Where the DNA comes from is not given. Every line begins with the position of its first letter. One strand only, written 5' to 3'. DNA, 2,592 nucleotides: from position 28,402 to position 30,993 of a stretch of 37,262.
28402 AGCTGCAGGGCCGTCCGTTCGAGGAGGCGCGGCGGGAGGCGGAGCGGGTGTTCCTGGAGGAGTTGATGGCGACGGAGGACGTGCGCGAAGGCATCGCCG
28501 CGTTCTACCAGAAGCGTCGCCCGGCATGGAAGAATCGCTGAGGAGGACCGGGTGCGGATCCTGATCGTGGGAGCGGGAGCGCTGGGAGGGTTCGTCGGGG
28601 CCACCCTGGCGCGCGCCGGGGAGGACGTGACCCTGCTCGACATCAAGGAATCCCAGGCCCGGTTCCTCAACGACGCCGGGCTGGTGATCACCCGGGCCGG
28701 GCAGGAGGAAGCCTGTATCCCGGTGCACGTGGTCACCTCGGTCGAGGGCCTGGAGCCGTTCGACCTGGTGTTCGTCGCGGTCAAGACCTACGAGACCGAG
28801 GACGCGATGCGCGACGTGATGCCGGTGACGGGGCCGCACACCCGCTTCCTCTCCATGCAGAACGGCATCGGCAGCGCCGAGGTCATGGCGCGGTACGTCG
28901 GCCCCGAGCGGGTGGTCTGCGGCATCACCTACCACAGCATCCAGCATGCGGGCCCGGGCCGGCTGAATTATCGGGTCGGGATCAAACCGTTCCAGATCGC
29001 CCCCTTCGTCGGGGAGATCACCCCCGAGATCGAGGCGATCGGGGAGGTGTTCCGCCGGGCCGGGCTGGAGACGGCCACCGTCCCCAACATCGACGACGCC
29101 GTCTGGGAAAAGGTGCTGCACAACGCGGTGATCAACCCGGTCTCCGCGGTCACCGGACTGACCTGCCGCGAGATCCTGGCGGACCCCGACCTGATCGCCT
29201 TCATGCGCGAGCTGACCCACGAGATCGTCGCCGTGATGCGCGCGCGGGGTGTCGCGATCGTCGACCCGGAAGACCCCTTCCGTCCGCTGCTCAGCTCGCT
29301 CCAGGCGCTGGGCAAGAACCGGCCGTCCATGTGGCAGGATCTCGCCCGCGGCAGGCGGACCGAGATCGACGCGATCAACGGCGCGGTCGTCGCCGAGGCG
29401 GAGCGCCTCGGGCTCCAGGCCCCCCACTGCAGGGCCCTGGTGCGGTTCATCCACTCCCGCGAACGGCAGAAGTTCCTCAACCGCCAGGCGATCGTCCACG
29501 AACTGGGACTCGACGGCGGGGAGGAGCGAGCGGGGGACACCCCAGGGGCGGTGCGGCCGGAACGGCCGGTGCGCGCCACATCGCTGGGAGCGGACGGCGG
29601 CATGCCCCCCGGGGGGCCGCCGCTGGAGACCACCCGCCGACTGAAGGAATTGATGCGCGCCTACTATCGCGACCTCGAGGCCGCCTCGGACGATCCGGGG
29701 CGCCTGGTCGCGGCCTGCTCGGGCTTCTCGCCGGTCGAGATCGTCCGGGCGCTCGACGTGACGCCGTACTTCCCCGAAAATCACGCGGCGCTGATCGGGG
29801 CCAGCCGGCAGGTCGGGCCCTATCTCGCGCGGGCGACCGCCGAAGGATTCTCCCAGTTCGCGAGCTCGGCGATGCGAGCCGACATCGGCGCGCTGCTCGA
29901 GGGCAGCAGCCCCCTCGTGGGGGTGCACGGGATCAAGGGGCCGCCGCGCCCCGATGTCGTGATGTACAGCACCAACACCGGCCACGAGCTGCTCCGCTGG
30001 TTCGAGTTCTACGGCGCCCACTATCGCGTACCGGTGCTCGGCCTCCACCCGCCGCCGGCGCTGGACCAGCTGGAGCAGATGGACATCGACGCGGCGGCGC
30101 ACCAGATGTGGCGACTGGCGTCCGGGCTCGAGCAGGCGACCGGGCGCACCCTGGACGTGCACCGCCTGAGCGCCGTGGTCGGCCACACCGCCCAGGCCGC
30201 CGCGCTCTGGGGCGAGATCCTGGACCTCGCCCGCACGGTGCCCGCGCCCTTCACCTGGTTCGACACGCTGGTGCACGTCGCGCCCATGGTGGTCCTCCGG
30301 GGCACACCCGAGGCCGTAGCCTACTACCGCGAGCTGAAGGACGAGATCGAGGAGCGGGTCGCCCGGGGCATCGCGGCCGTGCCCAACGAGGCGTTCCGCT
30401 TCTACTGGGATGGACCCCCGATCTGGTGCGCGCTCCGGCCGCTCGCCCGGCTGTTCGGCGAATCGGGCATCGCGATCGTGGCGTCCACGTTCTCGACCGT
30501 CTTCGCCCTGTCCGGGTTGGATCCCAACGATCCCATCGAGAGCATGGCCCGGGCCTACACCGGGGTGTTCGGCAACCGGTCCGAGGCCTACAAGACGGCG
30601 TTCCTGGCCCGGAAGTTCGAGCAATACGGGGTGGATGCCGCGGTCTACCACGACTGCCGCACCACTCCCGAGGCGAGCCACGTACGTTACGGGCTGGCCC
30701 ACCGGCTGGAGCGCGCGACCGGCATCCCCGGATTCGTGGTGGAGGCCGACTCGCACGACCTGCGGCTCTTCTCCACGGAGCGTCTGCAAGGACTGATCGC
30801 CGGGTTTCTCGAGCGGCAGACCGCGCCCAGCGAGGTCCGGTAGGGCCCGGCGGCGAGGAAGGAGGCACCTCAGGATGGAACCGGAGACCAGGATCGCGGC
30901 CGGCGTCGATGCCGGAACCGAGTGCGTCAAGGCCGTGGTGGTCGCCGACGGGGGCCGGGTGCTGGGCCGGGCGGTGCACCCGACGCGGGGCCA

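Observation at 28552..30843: In-frame fusion of an apparently active ketopantoate-reductase-type domain to a radical-enzyme core subunit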

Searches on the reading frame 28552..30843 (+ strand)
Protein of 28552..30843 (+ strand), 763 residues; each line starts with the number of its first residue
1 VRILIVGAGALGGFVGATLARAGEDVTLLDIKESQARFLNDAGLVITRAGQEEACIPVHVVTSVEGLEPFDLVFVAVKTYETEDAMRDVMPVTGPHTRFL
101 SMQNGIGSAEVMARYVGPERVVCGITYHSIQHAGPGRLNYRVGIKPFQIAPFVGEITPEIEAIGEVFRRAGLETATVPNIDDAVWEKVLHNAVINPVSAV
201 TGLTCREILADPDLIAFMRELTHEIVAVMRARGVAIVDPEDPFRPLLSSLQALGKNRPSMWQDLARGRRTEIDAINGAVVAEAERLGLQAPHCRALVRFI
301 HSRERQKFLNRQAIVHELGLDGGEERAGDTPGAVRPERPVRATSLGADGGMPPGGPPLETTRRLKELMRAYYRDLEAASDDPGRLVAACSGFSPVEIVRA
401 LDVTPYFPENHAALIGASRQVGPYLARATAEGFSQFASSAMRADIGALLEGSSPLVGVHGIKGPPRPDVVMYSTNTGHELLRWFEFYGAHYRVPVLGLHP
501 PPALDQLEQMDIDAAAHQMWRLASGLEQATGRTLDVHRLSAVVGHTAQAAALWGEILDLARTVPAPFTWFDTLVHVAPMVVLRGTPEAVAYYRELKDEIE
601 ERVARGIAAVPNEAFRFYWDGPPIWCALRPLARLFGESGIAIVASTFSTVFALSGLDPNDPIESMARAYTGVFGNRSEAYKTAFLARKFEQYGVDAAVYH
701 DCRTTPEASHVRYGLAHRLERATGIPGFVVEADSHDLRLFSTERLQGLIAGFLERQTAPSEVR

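Call 3: search_protein_families(library=pfam, proteins=[window:28552-30843:+], max_evalue=0.01)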
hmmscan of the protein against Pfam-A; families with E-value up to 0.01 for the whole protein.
window:28552-30843:+ (763 aa): 4 families
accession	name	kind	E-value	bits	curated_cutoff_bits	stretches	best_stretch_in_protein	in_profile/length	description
PF06050.19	HGD-D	-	1.2e-47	163.6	28.4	1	392-754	3-340/342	2-hydroxyglutaryl-CoA dehydratase, D-component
PF02558.23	ApbA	-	2e-36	125.3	22.2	1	3-148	1-144/150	Ketopantoate reductase PanE/ApbA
PF08546.17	ApbA_C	-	2.4e-34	118.8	22.7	1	179-303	1-124/125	Ketopantoate reductase PanE/ApbA C terminal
PF03721.20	UDPG_MGDP_dh_N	-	9e-07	29.1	27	1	1-85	1-93/187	UDP-glucose/GDP-mannose dehydrogenase family, NAD binding domain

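Call 5: find_homologous_proteins(query=window:28552-30843:+, max_evalue=1e-10)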
Query window:28552-30843:+ (763 aa): 398 proteins with E <= 1e-10 among 8000 candidates; the best 120 are listed.
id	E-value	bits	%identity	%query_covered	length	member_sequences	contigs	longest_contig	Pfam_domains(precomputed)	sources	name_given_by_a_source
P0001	0.0e+0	1729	100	100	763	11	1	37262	PF06050.20,PF02558.23,PF03721.21,PF08546.18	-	-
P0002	0.0e+0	1305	76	100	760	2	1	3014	PF06050.20,PF02558.23,PF08546.18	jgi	-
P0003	0.0e+0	1298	76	100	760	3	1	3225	PF06050.20,PF02558.23,PF08546.18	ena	-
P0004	0.0e+0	1296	75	100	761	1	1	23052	PF06050.20,PF02558.23,PF03721.21,PF08546.18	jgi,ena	-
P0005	0.0e+0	1288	75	100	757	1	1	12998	PF06050.20,PF02558.23,PF08546.18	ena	-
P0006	0.0e+0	1286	75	99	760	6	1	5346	PF06050.20,PF02558.23,PF03721.21,PF08546.18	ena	-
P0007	0.0e+0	1283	75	99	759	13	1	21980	PF06050.20,PF02558.23,PF08546.18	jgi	jgi:2-dehydropantoate 2-reductase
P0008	0.0e+0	1277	74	100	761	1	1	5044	PF06050.20,PF02558.23,PF03721.21,PF08546.18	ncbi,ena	-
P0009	0.0e+0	1276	74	100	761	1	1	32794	PF06050.20,PF02558.23,PF03721.21,PF08546.18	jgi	jgi:2-dehydropantoate 2-reductase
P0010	0.0e+0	1275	75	99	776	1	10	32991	PF06050.20,PF02558.23,PF08546.18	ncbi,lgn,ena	-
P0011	0.0e+0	1273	73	100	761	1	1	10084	PF06050.20,PF02558.23,PF03721.21,PF08546.18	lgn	-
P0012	0.0e+0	1273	74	100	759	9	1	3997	PF06050.20,PF02558.23,PF03721.21,PF08546.18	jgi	jgi:2-dehydropantoate 2-reductase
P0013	0.0e+0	1261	73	99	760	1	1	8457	PF06050.20,PF02558.23,PF03721.21,PF08546.18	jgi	jgi:2-dehydropantoate 2-reductase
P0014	0.0e+0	1260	73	99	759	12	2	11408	PF06050.20,PF02558.23,PF03721.21,PF08546.18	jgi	jgi:2-dehydropantoate 2-reductase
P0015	0.0e+0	1258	74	99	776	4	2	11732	PF06050.20,PF02558.23,PF08546.18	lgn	-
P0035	0.0e+0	1210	70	99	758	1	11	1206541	PF06050.20,PF02558.23,PF03721.21,PF08546.18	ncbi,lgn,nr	ncbi:MAG: hypothetical protein MNPFHGCM_01967 [Gemmatimonadaceae bacterium]|nr:hypothetical protein 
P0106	0.0e+0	1079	63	99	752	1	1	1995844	PF06050.20,PF02558.23,PF08546.18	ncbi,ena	-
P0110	0.0e+0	1073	63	100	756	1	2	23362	PF06050.20,PF02558.23,PF08546.18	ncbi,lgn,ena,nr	ncbi:MAG TPA: 2-dehydropantoate 2-reductase [Acidobacteria bacterium]|nr:2-dehydropantoate 2-reducta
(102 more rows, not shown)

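Call 7: search_protein_families(library=ncbifam, proteins=[window:28552-30843:+], max_evalue=0.00001)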
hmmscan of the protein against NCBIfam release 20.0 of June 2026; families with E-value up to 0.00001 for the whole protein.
window:28552-30843:+ (763 aa): 19 families
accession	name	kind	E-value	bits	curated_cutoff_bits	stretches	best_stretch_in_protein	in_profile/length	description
TIGR00745.1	apbA_panE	subfamily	4e-79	266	141.35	1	2-306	1-304/305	2-dehydropantoate 2-reductase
NF005091.0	PRK06522.2-2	equivalog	7.6e-58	196.1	252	1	1-306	2-299/302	2-dehydropantoate 2-reductase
NF005088.0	PRK06522.1-2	subfamily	5.5e-53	180.1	371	1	1-307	1-305/308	2-dehydropantoate 2-reductase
NF005089.0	PRK06522.1-4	subfamily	1.8e-48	165.6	223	2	111-307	129-321/326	2-dehydropantoate 2-reductase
NF005092.1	PRK06522.2-3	equivalog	2.5e-48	164.7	500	1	1-304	1-295/296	2-dehydropantoate 2-reductase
NF004887.0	PRK06249.1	equivalog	1.9e-43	148.9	360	1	1-305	6-312/316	putative 2-dehydropantoate 2-reductase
NF005094.0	PRK06522.2-5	equivalog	5e-43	147.6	382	1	1-297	1-295/307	2-dehydropantoate 2-reductase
NF052455.1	HyiscapDhHadB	equivalog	2.5e-42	145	750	1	361-754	5-392/398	(R)-2-hydroxyisocaproyl-CoA dehydratase subunit alpha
NF006083.0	PRK08229.1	equivalog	3.4e-40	138.1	371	2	2-236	4-233/341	2-dehydropantoate 2-reductase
NF005093.0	PRK06522.2-4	equivalog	4.5e-38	131.3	308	1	1-306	4-299/304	2-dehydropantoate 2-reductase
TIGR02260.1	benz_CoA_red_B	equivalog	1.9e-35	122.3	486.55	1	363-745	10-402/413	benzoyl-CoA reductase subunit B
NF005087.0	PRK06522.1-1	equivalog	2.1e-30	105.9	351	1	1-306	1-291/296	2-dehydropantoate 2-reductase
NF004311.0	PRK05708.1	equivalog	5.3e-29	101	378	1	2-308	4-301/305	putative 2-dehydropantoate 2-reductase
NF009543.0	PRK12921.1-5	equivalog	5.1e-24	85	339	1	1-306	1-305/305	oxidoreductase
NF005090.0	PRK06522.2-1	equivalog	1.9e-23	83.2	496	1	1-297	3-286/296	2-dehydropantoate 2-reductase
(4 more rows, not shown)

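Call 8: search_solved_structures(query=window:28552-30843:+, max_evalue=0.001, show_alignments=0)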
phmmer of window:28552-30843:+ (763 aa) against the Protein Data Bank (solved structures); distinct sequences matched with E-value up to 0.001: 26.
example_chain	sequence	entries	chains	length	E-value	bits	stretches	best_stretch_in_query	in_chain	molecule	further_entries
3hwr_A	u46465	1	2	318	1.2e-33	119.9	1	1-304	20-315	2-dehydropantoate 2-reductase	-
5hws_A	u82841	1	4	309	2.9e-33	118.5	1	1-305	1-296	2-dehydropantoate 2-reductase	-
5ayv_A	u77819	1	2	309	4e-33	118.1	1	1-305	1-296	2-dehydropantoate 2-reductase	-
3hn2_A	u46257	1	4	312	9.9e-33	116.8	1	1-300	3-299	2-dehydropantoate 2-reductase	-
2ew2_A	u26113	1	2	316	3.4e-32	115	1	1-305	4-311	2-dehydropantoate 2-reductase, putative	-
8wl1_A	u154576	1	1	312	2e-29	105.9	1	1-307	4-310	2-dehydropantoate 2-reductase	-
8wl3_A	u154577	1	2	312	3.2e-29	105.2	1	1-307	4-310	2-dehydropantoate 2-reductase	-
8wl4_A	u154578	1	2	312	3.4e-29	105.1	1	1-307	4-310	2-dehydropantoate 2-reductase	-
8iwg_A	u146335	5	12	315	7.3e-29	104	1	2-304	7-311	2-dehydropantoate 2-reductase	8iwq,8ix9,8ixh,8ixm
3o3m_A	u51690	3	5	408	3.2e-28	101.9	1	366-754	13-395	alpha subunit 2-hydroxyisocaproyl-CoA dehydratase | alpha-subunit 2-hydroxyisocaproyl-CoA dehydratase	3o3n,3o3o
3wfi_A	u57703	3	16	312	3.1e-26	95.3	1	1-305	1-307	2-dehydropantoate 2-reductase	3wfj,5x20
3ghy_A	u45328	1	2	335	1.1e-25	93.5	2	118-301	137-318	Ketopantoate reductase protein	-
3i83_A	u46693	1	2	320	6.7e-24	87.6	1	2-299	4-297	2-dehydropantoate 2-reductase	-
5zik_A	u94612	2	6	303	1.5e-18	69.9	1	5-308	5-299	Probable 2-dehydropantoate 2-reductase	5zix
2qyt_A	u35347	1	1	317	1.6e-18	69.8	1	2-303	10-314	2-dehydropantoate 2-reductase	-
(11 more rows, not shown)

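Call 11: find_encoding_contigs(protein=P0035, flank=10000, max_places=2)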
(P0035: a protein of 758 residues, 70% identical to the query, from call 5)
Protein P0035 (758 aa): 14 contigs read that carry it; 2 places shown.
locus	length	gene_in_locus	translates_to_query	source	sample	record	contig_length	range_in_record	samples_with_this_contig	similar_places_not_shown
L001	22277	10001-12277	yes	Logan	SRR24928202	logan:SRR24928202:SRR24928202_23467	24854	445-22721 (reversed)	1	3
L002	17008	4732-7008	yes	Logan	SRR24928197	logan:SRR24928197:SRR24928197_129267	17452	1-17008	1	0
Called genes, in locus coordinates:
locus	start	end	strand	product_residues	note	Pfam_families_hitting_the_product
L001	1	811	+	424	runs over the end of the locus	PF00370:FGGY_N (faint), PF01869:BcrAD_BadFG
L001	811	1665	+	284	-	PF01869:BcrAD_BadFG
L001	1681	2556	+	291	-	PF00941:FAD_binding_5, PF03450:CO_deh_flav_C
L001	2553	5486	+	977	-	PF00111:Fer2, PF01799:Fer2_2, PF01315:Ald_Xan_dh_C, PF02738:MoCoBD_1, PF20256:MoCoBD_2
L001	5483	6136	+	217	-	PF00440:TetR_N, PF17932:TetR_C_24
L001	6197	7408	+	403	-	PF00108:Thiolase_N, PF02803:Thiolase_C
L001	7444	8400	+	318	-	PF00378:ECH_1, PF16113:ECH_2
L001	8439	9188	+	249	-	PF00106:adh_short, PF08659:KR, PF23441:SDR (weak), PF13561:adh_short_C2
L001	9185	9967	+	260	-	PF00378:ECH_1, PF16113:ECH_2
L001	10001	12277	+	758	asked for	PF02558:ApbA, PF03721:UDPG_MGDP_dh_N (weak), PF08546:ApbA_C, PF06050:HGD-D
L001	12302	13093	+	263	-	PF01869:BcrAD_BadFG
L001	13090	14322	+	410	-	PF06050:HGD-D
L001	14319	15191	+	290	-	PF01869:BcrAD_BadFG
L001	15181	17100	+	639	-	PF00501:AMP-binding, PF23562:AMP-binding_C_3 (weak)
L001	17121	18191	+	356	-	PF08240:ADH_N, PF00107:ADH_zinc_N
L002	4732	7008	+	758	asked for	PF02558:ApbA, PF03721:UDPG_MGDP_dh_N (weak), PF08546:ApbA_C, PF06050:HGD-D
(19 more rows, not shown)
